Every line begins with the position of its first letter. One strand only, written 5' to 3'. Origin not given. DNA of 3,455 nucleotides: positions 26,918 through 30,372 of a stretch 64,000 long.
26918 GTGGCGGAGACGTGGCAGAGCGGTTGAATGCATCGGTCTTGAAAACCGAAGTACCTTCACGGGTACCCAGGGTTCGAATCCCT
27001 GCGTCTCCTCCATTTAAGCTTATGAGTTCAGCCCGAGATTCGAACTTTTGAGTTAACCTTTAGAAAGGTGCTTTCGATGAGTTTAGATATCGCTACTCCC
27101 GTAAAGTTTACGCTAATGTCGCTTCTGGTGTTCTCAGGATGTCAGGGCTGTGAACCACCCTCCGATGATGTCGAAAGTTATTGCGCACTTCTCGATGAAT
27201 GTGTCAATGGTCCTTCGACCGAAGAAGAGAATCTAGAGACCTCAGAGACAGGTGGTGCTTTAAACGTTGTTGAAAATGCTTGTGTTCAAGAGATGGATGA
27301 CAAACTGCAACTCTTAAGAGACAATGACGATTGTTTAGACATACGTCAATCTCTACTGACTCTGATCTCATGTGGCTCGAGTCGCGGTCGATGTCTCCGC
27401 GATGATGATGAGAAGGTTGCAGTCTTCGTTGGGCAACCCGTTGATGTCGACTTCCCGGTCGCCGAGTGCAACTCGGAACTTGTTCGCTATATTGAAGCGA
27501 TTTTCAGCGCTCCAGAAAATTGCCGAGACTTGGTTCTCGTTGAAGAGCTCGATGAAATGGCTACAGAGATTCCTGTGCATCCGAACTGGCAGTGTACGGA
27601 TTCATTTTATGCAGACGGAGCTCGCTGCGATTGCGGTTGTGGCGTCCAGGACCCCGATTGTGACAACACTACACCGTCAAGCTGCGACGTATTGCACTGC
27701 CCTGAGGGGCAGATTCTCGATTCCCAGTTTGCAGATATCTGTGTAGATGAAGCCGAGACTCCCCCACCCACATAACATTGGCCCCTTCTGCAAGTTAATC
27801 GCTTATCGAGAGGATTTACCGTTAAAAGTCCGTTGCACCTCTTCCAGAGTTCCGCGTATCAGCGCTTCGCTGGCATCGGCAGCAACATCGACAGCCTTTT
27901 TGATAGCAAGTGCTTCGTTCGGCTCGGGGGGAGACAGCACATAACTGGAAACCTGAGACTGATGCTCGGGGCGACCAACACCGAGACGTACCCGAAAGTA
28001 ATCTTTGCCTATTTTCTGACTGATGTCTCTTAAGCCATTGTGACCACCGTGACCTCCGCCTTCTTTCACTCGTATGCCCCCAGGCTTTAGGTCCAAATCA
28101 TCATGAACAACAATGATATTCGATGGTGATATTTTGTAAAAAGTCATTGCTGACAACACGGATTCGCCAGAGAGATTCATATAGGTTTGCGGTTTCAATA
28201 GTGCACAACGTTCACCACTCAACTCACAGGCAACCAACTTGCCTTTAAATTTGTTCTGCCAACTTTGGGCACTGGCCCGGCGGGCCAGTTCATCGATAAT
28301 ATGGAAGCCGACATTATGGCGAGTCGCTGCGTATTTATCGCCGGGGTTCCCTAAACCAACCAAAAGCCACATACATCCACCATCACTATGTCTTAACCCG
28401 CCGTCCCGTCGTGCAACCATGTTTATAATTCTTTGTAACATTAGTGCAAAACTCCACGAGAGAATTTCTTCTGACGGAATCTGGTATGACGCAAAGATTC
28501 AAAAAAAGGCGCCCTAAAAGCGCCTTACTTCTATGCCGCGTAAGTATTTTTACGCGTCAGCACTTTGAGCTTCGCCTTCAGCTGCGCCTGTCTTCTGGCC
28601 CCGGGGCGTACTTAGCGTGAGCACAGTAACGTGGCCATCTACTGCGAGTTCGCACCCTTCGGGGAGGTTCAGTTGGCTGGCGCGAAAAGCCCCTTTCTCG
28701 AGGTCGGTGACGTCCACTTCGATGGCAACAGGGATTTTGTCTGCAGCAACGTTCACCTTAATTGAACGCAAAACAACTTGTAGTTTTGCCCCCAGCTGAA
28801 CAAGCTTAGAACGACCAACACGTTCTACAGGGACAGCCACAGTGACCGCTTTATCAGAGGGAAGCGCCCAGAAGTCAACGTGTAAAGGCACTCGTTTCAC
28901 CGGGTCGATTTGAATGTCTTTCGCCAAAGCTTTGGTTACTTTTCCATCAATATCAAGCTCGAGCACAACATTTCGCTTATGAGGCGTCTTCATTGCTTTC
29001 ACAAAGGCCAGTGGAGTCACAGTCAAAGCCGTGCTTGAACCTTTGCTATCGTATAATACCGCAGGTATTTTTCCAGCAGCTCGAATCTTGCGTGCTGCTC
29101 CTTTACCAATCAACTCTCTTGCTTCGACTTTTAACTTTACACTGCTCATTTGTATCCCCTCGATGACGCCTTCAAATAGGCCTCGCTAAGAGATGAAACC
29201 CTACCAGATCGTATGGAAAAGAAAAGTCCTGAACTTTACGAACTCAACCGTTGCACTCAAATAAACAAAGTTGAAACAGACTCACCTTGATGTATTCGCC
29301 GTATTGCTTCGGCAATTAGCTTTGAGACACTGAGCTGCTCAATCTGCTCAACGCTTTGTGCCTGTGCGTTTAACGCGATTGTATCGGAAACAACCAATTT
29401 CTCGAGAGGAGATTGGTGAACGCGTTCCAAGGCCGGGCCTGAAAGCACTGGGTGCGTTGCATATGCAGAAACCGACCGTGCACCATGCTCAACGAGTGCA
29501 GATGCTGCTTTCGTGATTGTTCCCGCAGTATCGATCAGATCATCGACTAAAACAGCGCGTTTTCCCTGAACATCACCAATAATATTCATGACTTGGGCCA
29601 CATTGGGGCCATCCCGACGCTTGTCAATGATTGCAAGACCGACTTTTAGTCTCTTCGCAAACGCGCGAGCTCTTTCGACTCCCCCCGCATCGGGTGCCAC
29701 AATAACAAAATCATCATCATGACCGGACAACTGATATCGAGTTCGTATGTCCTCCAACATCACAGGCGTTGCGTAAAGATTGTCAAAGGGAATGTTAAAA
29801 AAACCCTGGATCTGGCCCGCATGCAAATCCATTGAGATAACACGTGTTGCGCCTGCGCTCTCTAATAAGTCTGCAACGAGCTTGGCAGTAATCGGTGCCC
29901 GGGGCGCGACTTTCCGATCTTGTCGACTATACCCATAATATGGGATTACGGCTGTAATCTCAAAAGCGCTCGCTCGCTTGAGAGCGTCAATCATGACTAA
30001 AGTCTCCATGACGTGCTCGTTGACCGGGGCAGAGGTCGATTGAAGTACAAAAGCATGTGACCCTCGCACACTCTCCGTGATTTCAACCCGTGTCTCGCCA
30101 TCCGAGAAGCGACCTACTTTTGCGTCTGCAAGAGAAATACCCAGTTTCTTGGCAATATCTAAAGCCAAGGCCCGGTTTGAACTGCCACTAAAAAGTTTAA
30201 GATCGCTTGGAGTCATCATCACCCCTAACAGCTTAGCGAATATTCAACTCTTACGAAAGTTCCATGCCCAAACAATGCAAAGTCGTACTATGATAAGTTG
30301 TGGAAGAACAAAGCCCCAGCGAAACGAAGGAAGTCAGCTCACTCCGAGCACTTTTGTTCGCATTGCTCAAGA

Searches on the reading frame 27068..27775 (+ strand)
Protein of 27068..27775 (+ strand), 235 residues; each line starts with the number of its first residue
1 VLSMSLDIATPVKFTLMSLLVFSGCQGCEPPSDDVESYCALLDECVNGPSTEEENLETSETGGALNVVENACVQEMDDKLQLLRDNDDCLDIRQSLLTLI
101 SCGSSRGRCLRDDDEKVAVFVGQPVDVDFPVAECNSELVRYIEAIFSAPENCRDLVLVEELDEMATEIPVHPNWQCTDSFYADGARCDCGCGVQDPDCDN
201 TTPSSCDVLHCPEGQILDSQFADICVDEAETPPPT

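Call 6: search_protein_families(library=pfam, proteins=[window:27068-27775:+], max_evalue=10)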
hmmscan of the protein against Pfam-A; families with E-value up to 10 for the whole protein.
window:27068-27775:+ (235 aa): 2 families
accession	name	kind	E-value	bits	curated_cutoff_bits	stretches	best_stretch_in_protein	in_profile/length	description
PF05728.18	UPF0227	-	0.19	12.1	21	1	39-100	98-158/187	Uncharacterised protein family (UPF0227)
PF09064.16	EGF_Tme5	-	5.7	7.4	22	1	195-224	9-33/34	Thrombomodulin like fifth domain, EGF-like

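Call 7: search_protein_families(library=ncbifam, proteins=[window:27068-27775:+], max_evalue=10)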
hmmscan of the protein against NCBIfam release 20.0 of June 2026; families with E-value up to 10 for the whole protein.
window:27068-27775:+ (235 aa): 0 families

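Call 43: find_homologous_proteins(query=window:27068-27772:+, max_evalue=0.001)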
Query window:27068-27772:+ (235 aa): 1 proteins with E <= 0.001 among 274 candidates.
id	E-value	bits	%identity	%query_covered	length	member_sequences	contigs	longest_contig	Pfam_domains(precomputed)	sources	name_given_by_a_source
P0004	2.3e-152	524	100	99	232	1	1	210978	-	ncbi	-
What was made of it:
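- Tried and rejected: The Cys-rich 235-aa protein at 27068..27775 is itself an orphan with no family match (calls 6, 7, 43).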

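Call 44: find_encoding_contigs(protein=P0004, flank=3000, max_places=3)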
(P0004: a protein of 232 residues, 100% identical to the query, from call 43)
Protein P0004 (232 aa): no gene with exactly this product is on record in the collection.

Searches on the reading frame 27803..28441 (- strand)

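Call 33: search_protein_families(library=pfam, proteins=[window:27803-28441:-], max_evalue=0.01)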
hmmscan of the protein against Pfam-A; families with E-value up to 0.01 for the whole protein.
window:27803-28441:- (212 aa): 1 family
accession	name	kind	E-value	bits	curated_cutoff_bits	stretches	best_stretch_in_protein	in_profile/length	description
PF01195.25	Pept_tRNA_hydro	-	5.1e-67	225.7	27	1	26-207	1-183/183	Peptidyl-tRNA hydrolase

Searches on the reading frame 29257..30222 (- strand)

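Call 33: search_protein_families(library=pfam, proteins=[window:29257-30222:-], max_evalue=0.01)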
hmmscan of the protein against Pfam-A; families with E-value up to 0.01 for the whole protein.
window:29257-30222:- (321 aa): 4 families
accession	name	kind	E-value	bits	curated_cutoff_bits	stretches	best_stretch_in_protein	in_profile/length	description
PF13793.12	Pribosyltran_N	-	1.8e-51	173.3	25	1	8-124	1-117/117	N-terminal domain of ribose phosphate pyrophosphokinase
PF14572.12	Pribosyl_synth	-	5.5e-33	114.9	27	1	211-320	74-183/184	Phosphoribosyl synthetase-associated domain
PF00156.33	Pribosyltran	-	4.5e-20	72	26.3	1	166-258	23-125/158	Phosphoribosyl transferase domain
PF14681.12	UPRTase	-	0.0073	16.2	27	0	185-270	84-170/206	Uracil phosphoribosyltransferase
